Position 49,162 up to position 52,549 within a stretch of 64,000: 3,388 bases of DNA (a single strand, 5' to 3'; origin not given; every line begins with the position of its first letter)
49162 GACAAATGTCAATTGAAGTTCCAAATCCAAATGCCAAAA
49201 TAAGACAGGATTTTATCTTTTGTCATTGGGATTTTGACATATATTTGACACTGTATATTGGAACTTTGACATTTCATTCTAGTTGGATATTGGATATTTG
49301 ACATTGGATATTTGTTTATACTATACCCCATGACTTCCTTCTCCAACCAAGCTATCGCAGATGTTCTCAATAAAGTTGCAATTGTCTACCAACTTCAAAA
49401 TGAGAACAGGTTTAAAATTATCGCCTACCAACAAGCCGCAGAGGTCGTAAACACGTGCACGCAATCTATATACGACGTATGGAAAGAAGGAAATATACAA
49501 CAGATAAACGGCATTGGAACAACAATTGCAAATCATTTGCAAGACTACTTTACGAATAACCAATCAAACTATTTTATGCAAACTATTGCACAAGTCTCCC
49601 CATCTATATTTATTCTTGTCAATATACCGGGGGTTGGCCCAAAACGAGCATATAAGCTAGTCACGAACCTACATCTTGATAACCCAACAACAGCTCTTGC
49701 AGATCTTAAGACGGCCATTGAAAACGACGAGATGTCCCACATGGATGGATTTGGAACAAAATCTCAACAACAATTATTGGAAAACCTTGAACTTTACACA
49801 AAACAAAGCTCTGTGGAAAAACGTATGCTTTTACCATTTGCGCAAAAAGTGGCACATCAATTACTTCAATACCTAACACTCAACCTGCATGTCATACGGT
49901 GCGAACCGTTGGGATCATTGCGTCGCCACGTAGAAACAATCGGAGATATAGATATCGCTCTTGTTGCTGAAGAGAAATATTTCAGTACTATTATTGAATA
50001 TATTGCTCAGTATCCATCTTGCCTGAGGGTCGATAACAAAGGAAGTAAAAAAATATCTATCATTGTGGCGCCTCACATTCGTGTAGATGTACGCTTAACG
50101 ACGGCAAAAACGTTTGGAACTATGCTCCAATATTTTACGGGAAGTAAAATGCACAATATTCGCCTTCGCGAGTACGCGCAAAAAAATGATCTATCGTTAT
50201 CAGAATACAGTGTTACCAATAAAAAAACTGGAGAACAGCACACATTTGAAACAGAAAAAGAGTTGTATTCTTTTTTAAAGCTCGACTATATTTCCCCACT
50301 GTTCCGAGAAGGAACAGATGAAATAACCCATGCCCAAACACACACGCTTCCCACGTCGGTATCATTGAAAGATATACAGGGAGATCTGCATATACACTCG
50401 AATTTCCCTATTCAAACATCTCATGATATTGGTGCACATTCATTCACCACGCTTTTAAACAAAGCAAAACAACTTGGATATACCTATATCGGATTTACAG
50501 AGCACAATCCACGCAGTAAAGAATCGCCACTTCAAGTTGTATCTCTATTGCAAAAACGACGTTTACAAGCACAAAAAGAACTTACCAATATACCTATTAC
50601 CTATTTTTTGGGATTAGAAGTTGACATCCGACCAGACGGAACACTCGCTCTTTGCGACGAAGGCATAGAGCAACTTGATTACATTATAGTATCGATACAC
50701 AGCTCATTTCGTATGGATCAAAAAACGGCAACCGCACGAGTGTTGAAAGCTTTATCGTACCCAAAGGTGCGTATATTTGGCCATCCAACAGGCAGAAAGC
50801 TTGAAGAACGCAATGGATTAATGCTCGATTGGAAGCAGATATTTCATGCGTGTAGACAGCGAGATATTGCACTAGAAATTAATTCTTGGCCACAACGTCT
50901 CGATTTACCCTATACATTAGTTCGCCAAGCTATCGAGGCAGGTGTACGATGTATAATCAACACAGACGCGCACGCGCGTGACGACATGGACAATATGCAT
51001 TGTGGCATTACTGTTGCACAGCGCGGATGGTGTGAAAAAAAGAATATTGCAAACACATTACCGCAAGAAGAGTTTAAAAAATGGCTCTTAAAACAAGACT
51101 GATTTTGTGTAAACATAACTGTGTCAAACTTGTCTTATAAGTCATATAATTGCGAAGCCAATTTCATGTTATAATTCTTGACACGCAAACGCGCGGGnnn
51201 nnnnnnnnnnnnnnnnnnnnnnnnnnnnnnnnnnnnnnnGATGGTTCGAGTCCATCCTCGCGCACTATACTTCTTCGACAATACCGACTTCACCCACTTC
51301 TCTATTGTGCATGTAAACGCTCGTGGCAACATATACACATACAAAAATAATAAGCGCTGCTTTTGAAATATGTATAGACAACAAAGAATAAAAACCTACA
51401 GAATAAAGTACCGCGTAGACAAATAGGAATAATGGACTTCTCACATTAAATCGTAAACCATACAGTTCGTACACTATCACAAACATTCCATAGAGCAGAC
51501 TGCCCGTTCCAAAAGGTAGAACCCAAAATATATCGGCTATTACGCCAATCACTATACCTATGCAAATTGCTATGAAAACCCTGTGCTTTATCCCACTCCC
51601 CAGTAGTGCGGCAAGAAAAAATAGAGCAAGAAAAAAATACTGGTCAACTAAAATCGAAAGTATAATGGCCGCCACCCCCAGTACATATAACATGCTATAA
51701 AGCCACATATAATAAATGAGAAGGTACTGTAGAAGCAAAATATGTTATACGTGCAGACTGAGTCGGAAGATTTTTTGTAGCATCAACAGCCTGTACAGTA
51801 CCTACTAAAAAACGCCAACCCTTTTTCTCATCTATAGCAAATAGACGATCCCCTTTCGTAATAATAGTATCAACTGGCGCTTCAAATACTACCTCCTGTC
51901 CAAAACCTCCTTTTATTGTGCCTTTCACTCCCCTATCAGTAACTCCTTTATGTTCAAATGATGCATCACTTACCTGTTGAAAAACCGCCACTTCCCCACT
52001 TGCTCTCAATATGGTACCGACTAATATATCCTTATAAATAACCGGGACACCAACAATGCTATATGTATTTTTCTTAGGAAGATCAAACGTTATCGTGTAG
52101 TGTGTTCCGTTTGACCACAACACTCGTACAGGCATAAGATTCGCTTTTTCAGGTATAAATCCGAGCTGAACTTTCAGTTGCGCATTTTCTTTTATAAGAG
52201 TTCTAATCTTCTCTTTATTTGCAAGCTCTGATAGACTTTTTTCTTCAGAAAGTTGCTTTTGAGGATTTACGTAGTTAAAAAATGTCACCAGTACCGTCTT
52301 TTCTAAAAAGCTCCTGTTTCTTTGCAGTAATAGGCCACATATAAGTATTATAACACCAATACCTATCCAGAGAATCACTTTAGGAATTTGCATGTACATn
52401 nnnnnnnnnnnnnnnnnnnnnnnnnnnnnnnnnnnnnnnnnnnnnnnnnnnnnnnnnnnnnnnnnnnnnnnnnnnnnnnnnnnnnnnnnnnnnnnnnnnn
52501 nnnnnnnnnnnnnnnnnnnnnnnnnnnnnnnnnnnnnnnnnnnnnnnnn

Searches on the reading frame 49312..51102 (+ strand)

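Call 62: search_protein_families(library=pfam, proteins=[window:49312-51102:+], max_evalue=0.00001)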
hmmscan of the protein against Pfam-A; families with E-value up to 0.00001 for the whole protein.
window:49312-51102:+ (596 aa): 3 families
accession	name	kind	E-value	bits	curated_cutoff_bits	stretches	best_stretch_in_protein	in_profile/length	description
PF14791.11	DNA_pol_B_thumb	-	8.3e-20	70.9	25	1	272-333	2-63/63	DNA polymerase beta thumb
PF14716.13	HHH_8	-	2.5e-13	50.6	30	1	12-82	3-70/73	Helix-hairpin-helix domain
PF02811.25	PHP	-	2.9e-10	41.2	26.4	1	358-471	1-101/164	PHP domain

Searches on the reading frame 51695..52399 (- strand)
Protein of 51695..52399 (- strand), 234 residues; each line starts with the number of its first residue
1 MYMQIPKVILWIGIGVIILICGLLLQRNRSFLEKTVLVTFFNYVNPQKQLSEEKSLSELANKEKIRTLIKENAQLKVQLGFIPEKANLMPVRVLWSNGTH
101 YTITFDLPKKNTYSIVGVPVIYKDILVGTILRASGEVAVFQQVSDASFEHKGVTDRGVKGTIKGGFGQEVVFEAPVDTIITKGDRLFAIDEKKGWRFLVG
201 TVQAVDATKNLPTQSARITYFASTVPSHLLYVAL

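Call 63: search_protein_families(library=pfam, proteins=[window:51695-52399:-], max_evalue=0.00001)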
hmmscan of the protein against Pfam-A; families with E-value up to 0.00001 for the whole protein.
window:51695-52399:- (234 aa): 1 family
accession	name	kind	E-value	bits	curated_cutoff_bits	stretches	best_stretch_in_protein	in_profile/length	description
PF04085.20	MreC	-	2.7e-06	27.7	28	1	116-223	25-136/147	Rod shape-determining protein MreC, barrel core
